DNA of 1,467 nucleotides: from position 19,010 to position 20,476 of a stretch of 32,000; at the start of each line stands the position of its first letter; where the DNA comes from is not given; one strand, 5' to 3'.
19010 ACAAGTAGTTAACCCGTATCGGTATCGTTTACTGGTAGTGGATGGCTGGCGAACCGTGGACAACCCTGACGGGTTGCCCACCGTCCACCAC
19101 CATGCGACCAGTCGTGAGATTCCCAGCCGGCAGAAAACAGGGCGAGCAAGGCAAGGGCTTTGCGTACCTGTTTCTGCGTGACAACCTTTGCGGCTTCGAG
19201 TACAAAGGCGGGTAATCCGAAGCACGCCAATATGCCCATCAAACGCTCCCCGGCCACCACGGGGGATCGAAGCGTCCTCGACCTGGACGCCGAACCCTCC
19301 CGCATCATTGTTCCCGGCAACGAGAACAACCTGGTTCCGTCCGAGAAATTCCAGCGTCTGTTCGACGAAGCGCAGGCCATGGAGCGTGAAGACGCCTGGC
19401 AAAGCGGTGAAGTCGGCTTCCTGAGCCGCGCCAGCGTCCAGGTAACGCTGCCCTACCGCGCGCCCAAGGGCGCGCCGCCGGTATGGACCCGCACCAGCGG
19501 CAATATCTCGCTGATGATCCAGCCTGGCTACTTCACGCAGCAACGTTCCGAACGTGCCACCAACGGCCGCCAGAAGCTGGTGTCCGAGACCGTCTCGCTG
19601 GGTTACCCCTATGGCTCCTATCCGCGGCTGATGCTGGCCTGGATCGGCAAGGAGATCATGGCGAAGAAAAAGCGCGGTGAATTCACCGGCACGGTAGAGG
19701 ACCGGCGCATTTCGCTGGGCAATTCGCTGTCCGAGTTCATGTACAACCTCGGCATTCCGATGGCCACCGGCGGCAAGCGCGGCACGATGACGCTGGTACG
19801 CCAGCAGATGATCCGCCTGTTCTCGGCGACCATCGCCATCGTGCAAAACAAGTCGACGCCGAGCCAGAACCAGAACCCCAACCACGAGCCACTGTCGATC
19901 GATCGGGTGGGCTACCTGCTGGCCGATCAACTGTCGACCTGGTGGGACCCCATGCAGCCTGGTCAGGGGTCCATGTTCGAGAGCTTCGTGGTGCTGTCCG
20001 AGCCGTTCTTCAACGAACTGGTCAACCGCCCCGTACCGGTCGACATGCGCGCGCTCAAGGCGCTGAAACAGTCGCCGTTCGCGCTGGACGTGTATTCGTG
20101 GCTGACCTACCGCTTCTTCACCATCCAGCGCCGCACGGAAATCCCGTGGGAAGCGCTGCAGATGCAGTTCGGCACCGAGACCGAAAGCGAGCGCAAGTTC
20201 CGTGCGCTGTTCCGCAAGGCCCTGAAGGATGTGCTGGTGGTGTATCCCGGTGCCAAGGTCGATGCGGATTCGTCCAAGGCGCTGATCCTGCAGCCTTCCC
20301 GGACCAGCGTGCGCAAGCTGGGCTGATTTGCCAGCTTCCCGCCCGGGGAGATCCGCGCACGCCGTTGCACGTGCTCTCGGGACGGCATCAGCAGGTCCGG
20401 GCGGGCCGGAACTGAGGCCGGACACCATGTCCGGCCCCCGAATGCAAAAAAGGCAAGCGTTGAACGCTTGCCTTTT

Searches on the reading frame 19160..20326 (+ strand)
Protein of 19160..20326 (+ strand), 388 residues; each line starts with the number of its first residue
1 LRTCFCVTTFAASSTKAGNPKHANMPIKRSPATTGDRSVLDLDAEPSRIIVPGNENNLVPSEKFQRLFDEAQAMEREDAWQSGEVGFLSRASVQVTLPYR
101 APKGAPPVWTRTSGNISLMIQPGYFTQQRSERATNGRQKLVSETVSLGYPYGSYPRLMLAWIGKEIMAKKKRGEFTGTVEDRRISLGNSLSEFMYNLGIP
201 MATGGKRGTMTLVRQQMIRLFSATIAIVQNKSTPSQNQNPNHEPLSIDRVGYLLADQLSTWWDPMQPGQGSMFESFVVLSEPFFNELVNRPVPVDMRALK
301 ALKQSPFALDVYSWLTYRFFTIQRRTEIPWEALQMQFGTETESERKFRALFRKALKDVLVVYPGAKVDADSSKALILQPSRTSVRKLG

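Call 5: search_protein_families(library=pfam, proteins=[window:19160-20326:+])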
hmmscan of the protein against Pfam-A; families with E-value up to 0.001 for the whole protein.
window:19160-20326:+ (388 aa): 1 family
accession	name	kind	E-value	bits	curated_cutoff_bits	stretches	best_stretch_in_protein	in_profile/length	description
PF04796.18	RepA_C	-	2.2e-32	113.2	26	1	150-322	2-165/181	Plasmid encoded RepA protein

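Call 56: search_dna_similar(query=window:19232-20326:+, collection=plasmids, mode=protein, rows=spread, max_rows=40)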
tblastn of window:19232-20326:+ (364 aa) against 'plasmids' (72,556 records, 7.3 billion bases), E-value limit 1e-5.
Records with a match: 1098; places in all: 1146; records where one place covers at least 80% of the query: 972.
Best place of each record, by identity: 95-99% 4; 90-95% 137; <60% 957.
By first word of the organism name: Ralstonia 147; Xanthomonas 95; Klebsiella 85; Escherichia 84; Acetobacter 47; Candidatus 39; Roseomonas 37; Enterobacter 37; Burkholderia 36; uncultured 36; and 119 more.
By predicted mobility (MOB-suite, as given by PLSDB): conjugative 498; non-mobilizable 346; mobilizable 254.
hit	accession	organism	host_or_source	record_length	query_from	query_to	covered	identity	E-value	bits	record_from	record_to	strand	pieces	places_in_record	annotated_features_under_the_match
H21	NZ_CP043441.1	Cupriavidus campinensis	cell culture,soil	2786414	1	364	100%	97.0%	0e+0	717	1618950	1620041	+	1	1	none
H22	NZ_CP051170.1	Ralstonia pseudosolanacearum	Whole organism,potato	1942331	18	364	95%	90.8%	0e+0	645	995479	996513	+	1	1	none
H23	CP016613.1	Ralstonia solanacearum FJAT-91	healthy tomato plant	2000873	22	364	94%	91.8%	0e+0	643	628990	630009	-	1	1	replication protein RepA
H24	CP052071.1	Ralstonia solanacearum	tomato,cell culture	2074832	22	364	94%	91.8%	0e+0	642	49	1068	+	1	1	none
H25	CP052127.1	Ralstonia solanacearum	tomato,cell culture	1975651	22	364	94%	91.8%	0e+0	642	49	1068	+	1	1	replication protein RepA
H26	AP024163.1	Ralstonia solanacearum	Curcuma aromatica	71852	42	363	88%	47.5%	3e-84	286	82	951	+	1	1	plasmid replication protein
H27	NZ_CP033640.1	Burkholderia glumae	cell,broken rice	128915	42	363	88%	45.3%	2e-84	286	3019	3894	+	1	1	replication protein RepA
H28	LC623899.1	uncultured bacterium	-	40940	32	356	89%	35.9%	7e-50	186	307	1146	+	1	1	repA: replication initiation protein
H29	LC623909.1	uncultured bacterium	-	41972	32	356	89%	35.0%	4e-51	190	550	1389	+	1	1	repA: replication initiation protein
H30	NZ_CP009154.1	Burkholderia pseudomallei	environmental sample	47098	38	360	89%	34.9%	1e-50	188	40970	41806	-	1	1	replication protein RepA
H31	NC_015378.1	Burkholderia gladioli BSR3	-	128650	35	360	90%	32.3%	1e-41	162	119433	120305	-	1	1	replication protein RepA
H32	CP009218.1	Rickettsiales bacterium Ac37b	Amblyomma cajennense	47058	60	361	83%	33.7%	3e-43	167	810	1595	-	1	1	Plasmid encoded RepA protein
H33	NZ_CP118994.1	Aeromonas media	Homo sapiens,cell culture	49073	43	356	86%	31.1%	3e-30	129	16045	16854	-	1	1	replication protein RepA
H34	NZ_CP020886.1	Xanthomonas citri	Citrus x aurantiifolia,Cell culture,leaf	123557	36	360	89%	29.3%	8e-33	137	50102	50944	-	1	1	replication protein RepA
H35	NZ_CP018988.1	Escherichia coli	Homo sapiens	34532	52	356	84%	31.1%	1e-24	112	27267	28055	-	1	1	replication protein RepA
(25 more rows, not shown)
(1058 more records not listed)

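Call 58: search_solved_structures(query=window:19232-20326:+, max_evalue=1)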
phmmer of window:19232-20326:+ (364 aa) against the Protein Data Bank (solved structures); distinct sequences matched with E-value up to 1: 1.
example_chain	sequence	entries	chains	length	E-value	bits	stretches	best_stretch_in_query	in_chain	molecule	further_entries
8b8i_I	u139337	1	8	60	0.65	12.2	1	217-269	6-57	Synaptotagmin-1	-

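Call 61: find_homologous_proteins(query=window:19232-20326:+, max_evalue=0.00001)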
Query window:19232-20326:+ (364 aa): 336 proteins with E <= 0.00001 among 2162 candidates; the best 120 are listed.
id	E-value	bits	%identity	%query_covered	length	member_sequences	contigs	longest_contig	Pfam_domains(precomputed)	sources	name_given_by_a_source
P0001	3.4e-234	794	97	100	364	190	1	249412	PF04796.19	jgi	-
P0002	2.5e-228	775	95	100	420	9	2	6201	PF04796.19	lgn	-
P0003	5.8e-221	751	94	100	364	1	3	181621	PF04796.19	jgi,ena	-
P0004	1.1e-220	750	94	100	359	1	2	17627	PF04796.19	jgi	-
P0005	1.7e-215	733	89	100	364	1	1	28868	PF04796.19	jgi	jgi:hypothetical protein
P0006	6.6e-208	708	92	95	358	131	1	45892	PF04796.19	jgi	-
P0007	1.8e-171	588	99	74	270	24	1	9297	PF04796.19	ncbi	-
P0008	8.0e-171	586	91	79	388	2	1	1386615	PF04796.19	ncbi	-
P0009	1.4e-129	450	97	57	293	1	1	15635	PF04796.19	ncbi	-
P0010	4.8e-109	383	57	90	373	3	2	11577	PF04796.19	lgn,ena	-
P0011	1.4e-105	371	56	89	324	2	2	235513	PF04796.19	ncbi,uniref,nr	ncbi:replication protein RepA [Rubrivivax gelatinosus]|uniref:replication protein RepA n=1 Tax=Rubri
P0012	1.1e-104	368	56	90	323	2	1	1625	PF04796.19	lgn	-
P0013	3.0e-104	367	53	97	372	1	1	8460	PF04796.19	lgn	-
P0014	7.1e-104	366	53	90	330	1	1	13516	PF04796.19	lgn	-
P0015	1.0e-103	365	55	90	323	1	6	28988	PF04796.19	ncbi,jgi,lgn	jgi:hypothetical protein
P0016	1.3e-103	365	52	95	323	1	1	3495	PF04796.19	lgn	-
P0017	1.6e-102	361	92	49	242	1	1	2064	PF04796.19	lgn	-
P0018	1.3e-101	358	51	97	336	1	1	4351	PF04796.19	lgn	-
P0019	2.6e-101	357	54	89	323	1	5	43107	PF04796.19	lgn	-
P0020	6.3e-101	356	54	89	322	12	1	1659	PF04796.19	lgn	-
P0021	1.1e-99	352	53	90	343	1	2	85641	PF04796.19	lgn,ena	-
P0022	3.0e-99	350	54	89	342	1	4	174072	PF04796.19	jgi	jgi:hypothetical protein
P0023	1.2e-98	348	51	90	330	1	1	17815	PF04796.19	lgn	-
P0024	4.0e-98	347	52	89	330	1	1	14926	PF04796.19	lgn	-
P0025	3.9e-97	344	52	89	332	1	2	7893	PF04796.19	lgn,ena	-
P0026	1.1e-96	342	53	89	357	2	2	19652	PF04796.19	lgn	-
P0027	1.5e-95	338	49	92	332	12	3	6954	PF04796.19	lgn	-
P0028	2.5e-95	338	53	90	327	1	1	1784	PF04796.19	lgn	-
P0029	8.7e-95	336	51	95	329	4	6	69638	PF04796.19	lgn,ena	-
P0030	9.2e-95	336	50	90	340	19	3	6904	PF04796.19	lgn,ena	-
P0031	1.6e-94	335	51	89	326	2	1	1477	PF04796.19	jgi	jgi:hypothetical protein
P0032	2.0e-94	335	51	89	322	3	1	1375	PF04796.19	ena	-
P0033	2.5e-94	334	51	89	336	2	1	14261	PF04796.19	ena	-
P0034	3.4e-94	334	49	92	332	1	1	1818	PF04796.19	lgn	-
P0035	6.6e-94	333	49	94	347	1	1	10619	PF04796.19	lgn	-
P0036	9.1e-94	332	52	89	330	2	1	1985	PF04796.19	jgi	jgi:hypothetical protein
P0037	1.3e-93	332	50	89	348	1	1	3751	PF04796.19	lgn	-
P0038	1.3e-93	332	53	89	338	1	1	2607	PF04796.19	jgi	jgi:hypothetical protein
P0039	2.8e-93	331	50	93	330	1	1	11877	PF04796.19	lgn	-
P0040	4.8e-93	330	51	91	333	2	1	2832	PF04796.19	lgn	-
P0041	5.0e-93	330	51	89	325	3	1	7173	PF04796.19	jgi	jgi:hypothetical protein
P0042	6.2e-93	330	51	89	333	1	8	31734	PF04796.19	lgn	-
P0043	4.4e-92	327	52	89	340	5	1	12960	PF04796.19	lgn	-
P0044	6.0e-92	326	51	90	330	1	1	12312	PF04796.19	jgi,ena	jgi:hypothetical protein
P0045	1.8e-91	325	52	89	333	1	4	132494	PF04796.19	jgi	jgi:hypothetical protein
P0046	6.1e-91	323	49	92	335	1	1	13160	PF04796.19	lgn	-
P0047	6.6e-91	323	51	90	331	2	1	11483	PF04796.19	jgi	jgi:Plasmid encoded RepA protein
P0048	1.4e-90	322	47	92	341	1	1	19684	PF04796.19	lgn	-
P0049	1.7e-90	322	49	90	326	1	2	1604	PF04796.19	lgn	-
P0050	2.7e-90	321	51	90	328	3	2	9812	PF04796.19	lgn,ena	-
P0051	7.2e-89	316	48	89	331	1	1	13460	PF04796.19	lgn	-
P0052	1.2e-88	316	48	90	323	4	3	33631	PF04796.19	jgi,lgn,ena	jgi:hypothetical protein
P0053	6.6e-88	313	51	90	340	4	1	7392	PF04796.19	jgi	-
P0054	6.4e-87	310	97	40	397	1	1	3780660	PF00350.30,PF04796.19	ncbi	-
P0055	2.1e-86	308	47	91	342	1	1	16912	PF04796.19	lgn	-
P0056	1.3e-85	306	46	98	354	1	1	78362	PF04796.19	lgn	-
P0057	3.8e-85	304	48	90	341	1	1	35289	PF04796.19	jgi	jgi:hypothetical protein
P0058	2.0e-84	302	48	90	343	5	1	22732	PF04796.19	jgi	jgi:hypothetical protein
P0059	2.2e-84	302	48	88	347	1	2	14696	PF04796.19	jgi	jgi:hypothetical protein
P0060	2.6e-83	298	45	90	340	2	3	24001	PF04796.19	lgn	-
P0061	2.9e-83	298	47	90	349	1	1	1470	PF04796.19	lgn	-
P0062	1.5e-82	296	46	98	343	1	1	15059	PF04796.19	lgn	-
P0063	2.5e-82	295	44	94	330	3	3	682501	PF04796.19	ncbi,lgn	-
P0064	3.4e-80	288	46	90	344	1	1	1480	PF04796.19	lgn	-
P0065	2.2e-79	285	46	88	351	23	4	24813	PF04796.19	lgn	-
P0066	1.1e-75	273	47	88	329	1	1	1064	PF04796.19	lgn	-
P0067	2.7e-74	268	45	88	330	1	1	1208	PF04796.19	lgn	-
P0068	2.0e-71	259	43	89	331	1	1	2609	PF04796.19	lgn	-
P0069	1.1e-70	257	45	90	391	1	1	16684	PF04796.19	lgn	-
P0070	2.2e-68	249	43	82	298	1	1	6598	PF04796.19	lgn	-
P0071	2.2e-67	246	41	91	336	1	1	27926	PF04796.19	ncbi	ncbi:replication protein RepA, partial [Cupriavidus necator]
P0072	1.6e-66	243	42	83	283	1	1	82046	PF04796.19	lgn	-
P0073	7.7e-66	241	42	89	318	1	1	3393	PF04796.19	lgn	-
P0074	1.1e-62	230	40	90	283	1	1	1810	PF04796.19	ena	-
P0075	7.4e-61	224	41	89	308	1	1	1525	PF04796.19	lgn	-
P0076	1.5e-60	223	42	89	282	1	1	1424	PF04796.19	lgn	-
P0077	6.2e-60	221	40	89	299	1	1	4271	PF04796.19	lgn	-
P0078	2.6e-59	219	42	83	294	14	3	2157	PF04796.19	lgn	-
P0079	4.7e-59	218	40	89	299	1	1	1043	PF04796.19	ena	-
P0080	8.0e-59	217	40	89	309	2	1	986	PF04796.19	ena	-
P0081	1.7e-58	216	51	63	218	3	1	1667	PF04796.19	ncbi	ncbi:MAG TPA: replication protein RepA [Schlesneria sp.]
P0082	3.1e-58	216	42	89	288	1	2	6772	PF04796.19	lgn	-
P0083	3.6e-58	215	42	84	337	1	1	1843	PF04796.19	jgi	jgi:hypothetical protein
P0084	3.6e-58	215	39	90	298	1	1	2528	PF04796.19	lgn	-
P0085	4.9e-58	215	42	82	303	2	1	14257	PF04796.19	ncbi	-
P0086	1.0e-57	214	38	89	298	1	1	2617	PF04796.19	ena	-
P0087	1.1e-57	214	39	84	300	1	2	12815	PF04796.19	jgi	jgi:hypothetical protein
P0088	1.6e-57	213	40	89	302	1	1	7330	PF04796.19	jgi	jgi:hypothetical protein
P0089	1.7e-57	213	40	88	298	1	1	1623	PF04796.19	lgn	-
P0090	2.0e-57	213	39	89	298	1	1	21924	PF04796.19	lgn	-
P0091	3.1e-57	212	40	83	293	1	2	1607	PF04796.19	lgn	-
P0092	4.1e-57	212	38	88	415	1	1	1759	PF04796.19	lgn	-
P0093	4.2e-57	212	39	91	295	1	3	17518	PF04796.19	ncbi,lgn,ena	-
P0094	4.5e-57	212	39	93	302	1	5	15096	PF04796.19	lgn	-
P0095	5.3e-57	212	40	91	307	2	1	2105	PF04796.19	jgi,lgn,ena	-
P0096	5.5e-57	211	40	89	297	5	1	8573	PF04796.19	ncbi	-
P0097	5.7e-57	211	40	88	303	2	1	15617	PF04796.19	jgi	jgi:hypothetical protein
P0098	5.8e-57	211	39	82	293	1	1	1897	PF04796.19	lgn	-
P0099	6.8e-57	211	41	88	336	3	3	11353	PF04796.19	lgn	-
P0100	7.9e-57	211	41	90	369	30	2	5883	PF04796.19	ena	-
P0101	9.3e-57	211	38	90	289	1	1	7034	PF04796.19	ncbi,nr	ncbi:MAG: pirin [Gammaproteobacteria bacterium]|nr:pirin [Gammaproteobacteria bacterium]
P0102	1.2e-56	210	39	89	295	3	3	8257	PF04796.19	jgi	jgi:hypothetical protein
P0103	1.4e-56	210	41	90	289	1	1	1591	PF04796.19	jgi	jgi:hypothetical protein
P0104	2.0e-56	210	40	89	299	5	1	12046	PF04796.19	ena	-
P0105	4.8e-56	208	39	89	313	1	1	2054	PF04796.19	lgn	-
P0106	5.2e-56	208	39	91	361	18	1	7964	PF04796.19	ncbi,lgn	-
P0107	6.1e-56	208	42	88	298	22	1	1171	PF04796.19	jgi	jgi:hypothetical protein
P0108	6.5e-56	208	40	90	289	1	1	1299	PF04796.19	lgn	-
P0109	9.4e-56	207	38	89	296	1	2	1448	PF04796.19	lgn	-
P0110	1.0e-55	207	41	88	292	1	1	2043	PF04796.19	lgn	-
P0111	1.3e-55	207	38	90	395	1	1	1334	PF04796.19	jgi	jgi:Plasmid encoded RepA protein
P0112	1.3e-55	207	40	90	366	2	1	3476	PF04796.19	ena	-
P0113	2.0e-55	206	38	90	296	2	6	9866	PF04796.19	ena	-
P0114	2.2e-55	206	38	92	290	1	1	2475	PF04796.19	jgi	-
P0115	2.8e-55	206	38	90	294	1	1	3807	PF04796.19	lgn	-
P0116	3.3e-55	206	40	88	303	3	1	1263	PF04796.19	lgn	-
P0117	4.5e-55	205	39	89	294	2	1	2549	PF04796.19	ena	-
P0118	4.6e-55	205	38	90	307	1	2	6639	PF04796.19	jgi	-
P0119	5.0e-55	205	39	89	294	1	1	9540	PF04796.19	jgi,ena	-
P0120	5.7e-55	205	39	83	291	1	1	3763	PF04796.19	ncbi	-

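Call 62: find_encoding_contigs(protein=P0011, flank=10000, max_places=2)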
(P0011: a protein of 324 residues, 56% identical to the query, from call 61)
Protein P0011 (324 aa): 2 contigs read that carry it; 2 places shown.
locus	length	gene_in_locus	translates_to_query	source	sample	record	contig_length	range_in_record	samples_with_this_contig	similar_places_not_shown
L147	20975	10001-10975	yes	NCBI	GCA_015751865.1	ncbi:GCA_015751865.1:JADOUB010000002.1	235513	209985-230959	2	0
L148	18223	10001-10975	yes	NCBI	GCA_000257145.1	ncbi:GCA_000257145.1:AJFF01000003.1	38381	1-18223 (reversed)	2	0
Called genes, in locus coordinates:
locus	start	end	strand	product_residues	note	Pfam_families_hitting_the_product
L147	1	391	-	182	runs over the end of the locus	-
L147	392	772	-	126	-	-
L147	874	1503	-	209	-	-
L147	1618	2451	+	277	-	PF08668:HDOD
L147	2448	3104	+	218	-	-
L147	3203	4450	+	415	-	-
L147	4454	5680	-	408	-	PF01051:Rep3_N, PF21205:Rep3_C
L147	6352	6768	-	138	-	-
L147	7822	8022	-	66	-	-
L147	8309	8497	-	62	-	-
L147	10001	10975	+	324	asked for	PF04796:RepA_C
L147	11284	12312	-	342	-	PF02195:ParB_N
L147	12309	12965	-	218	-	PF01656:CbiA, PF09140:MipZ, PF10609:ParA (weak), PF13614:AAA_31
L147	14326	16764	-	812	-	PF12482:DUF3701, PF00589:Phage_integrase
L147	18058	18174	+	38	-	-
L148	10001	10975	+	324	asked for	PF04796:RepA_C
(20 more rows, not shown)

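Call 63: find_encoding_contigs(protein=P0063, flank=10000, max_places=2)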
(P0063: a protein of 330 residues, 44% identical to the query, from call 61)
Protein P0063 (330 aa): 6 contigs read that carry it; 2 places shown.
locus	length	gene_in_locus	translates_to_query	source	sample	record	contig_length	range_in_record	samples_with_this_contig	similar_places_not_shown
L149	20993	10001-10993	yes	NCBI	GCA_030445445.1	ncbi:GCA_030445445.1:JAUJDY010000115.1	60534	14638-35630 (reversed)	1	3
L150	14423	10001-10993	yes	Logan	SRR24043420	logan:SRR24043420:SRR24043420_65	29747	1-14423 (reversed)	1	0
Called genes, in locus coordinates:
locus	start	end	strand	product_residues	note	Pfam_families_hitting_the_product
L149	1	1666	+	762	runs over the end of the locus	PF07690:MFS_1, PF01553:Acyltransferase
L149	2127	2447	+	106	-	-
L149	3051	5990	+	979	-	PF22066:Cep192_D8 (faint), PF22544:HYDIN_VesB_CFA65-like_Ig (faint), PF00630:Filamin (faint), PF15780:ASH (weak), PF22073:Cep192_D4 (faint), PF24770:Ig-CFAP74_2 (faint)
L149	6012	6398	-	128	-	-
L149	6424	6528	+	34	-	-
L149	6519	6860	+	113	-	-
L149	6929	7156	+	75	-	-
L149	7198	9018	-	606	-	PF03235:GmrSD_N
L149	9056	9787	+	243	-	-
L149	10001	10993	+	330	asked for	PF04796:RepA_C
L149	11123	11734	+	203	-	PF13489:Methyltransf_23, PF08241:Methyltransf_11, PF08242:Methyltransf_12, PF13649:Methyltransf_25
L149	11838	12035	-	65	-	-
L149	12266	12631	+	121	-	-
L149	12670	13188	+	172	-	-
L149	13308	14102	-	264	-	-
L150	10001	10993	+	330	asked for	PF04796:RepA_C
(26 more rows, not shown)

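Call 64: find_encoding_contigs(protein=P0022, flank=10000, max_places=2)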
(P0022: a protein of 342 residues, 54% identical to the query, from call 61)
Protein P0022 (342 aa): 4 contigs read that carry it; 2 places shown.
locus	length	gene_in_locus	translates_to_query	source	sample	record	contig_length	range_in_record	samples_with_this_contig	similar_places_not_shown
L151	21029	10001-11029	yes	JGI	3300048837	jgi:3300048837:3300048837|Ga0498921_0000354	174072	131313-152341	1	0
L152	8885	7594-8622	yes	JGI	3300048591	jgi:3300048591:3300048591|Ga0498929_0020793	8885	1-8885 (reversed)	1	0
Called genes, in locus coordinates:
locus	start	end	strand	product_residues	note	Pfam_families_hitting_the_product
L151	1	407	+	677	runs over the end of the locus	PF01751:Toprim, PF01131:Topoisom_bac, PF01396:Zn_ribbon_Top1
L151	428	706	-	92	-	PF23807:RHH_10 (weak)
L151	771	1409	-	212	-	PF01656:CbiA, PF09140:MipZ, PF10609:ParA, PF13614:AAA_31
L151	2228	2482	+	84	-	-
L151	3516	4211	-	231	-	-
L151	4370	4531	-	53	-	-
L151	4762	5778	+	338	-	PF17989:ALP_N, PF21522:MreB-like_C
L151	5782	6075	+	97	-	-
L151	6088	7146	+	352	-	PF01343:Peptidase_S49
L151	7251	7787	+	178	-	-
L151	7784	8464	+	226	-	-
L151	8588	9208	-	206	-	-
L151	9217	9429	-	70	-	-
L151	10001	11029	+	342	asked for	PF04796:RepA_C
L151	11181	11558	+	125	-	PF20432:Xre-like-HTH, PF09722:Xre_MbcA_ParS_C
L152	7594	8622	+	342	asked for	PF04796:RepA_C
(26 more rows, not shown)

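Call 71: predict_structure(alignment_id=A1)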
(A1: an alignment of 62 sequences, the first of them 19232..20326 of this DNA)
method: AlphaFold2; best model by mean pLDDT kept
length: 364 residues; sequences in the alignment: 62
mean_pLDDT: 83.7   pTM: 0.81
mean pLDDT of the five models: 83.7, 83.2, 82.3, 80.1, 80.0
residues with pLDDT >= 90: 215; 70-90: 79; 50-70: 36; < 50: 34
segments of 3 or more residues with pLDDT < 50: 1-5, 7-33
pLDDT, mean of each block of 10 residues (from residue 1): 44 43 42 67 91 92 92 92 90 91 94 95 95 96 92 90 86 88 87 92 72 58 63 73 59 90 93 96 97 94 95 85 96 96 96 95 78
secondary structure, 60 per line:
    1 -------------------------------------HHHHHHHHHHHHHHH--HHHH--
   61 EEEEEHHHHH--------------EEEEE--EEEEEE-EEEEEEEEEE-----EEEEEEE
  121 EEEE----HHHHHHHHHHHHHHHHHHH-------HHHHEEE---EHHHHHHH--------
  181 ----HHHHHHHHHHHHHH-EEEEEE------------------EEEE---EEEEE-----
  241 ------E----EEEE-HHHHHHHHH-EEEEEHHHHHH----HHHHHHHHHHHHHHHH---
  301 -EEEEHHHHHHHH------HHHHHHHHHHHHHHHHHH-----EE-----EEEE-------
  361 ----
elements in order: H38-52 H55-58 E61-65 H66-70 E85-89 E92-97 E99-108 E114-124 H129-147 H155-158 E159-161 H166-172 H185-198 E200-205 E224-227 E231-235 E252-255 H257-265 E267-271 H272-277 H282-297 E302-305 H306-313 H320-337 E350-353

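Call 76: fold_search(model_id=the predicted structure, library=pdb)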
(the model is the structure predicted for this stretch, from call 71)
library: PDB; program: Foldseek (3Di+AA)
matches with E <= 10: 382; with E <= 0.001: 3
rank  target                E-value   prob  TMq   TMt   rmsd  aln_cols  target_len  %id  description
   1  5tbf_A                2.2e-05  1.00  0.43  0.53   7.9       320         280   11  Crystal structure of SeMet derivatives of domain2 and domain 3 of RctB (released 2017-04-12)
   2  5tbf_B                1.2e-04  1.00  0.45  0.57   7.5       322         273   11  Crystal structure of SeMet derivatives of domain2 and domain 3 of RctB (released 2017-04-12)
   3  5ubf_A                3.3e-04  1.00  0.40  0.49   8.3       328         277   12  Crystal structure of the RctB domains 2-3, RctB-155-483 (released 2017-01-11)
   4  8ac8_C                6.6e-03  1.00  0.36  0.57   5.9       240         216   11  The nucleoprotein complex of Rep protein with DUE ssDNA (released 2023-09-27)
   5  7u7o_C                7.0e-03  1.00  0.38  0.59   5.6       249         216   12  Isoreticular, interpenetrating co-crystal of Replication Initiator Protein REPE54 and symmetrical expanded duplex (31m (released 2023-03-29)
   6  7ur0_C                8.2e-03  1.00  0.36  0.57   5.4       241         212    9  Isoreticular, interpenetrating co-crystal of Replication Initiator Protein REPE54 and scaffold-insert duplexes (21mer  (released 2023-04-26)
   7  9z1b_C                1.3e-02  1.00  0.37  0.58   5.5       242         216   10  Isoreticular co-crystal 1 with asymmetrical expanded duplex (31mer) containing insert sequence CCGCGCAGGC, crystal soa (released 2026-02-18)
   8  9yzg_C                1.3e-02  1.00  0.36  0.56   5.3       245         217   13  Isoreticular co-crystal 1 with asymmetrical expanded duplex (31mer) containing insert sequence ATGAGTCATA (released 2026-02-18)
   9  8tiw_C                1.9e-02  1.00  0.36  0.58   5.6       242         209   10  Isoreticular, interpenetrating co-crystal of Replication Initiator Protein REPE54 and symmetrical expanded duplex (31m (released 2023-08-02)
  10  8tiv_C                2.1e-02  0.99  0.36  0.58   5.1       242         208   11  Isoreticular, interpenetrating co-crystal of Replication Initiator Protein REPE54 and symmetrical expanded duplex (31m (released 2023-08-02)
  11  9yzn_C                2.6e-02  0.99  0.37  0.57   5.1       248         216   11  Isoreticular co-crystal 1 with asymmetrical expanded duplex (31mer) containing insert sequence TGATGAGCAG and loaded w (released 2026-02-18)
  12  9yzl_C                3.0e-02  0.99  0.37  0.58   5.3       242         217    9  Isoreticular co-crystal of Replication Initiator Protein REPE54 and asymmetrical expanded duplex (31mer) containing th (released 2026-02-18)
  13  9nb0_C                3.0e-02  0.99  0.36  0.57   5.1       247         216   11  Isoreticular, Porous co-crystal of Replication Initiator Protein REPE54 and asymmetrical expanded duplex (31mer) conta (released 2026-02-18)
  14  9yzp_C                4.2e-02  0.99  0.38  0.58   4.7       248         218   11  Isoreticular co-crystal 1 with asymmetrical expanded duplex (31mer) containing insert sequence TGATGAGCAG and loaded w (released 2026-02-18)
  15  7uv6_C                4.2e-02  0.98  0.37  0.59   5.8       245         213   11  Isoreticular, interpenetrating co-crystal of Replication Initiator Protein REPE54 and scaffold duplex (21mer) containi (released 2023-05-03)
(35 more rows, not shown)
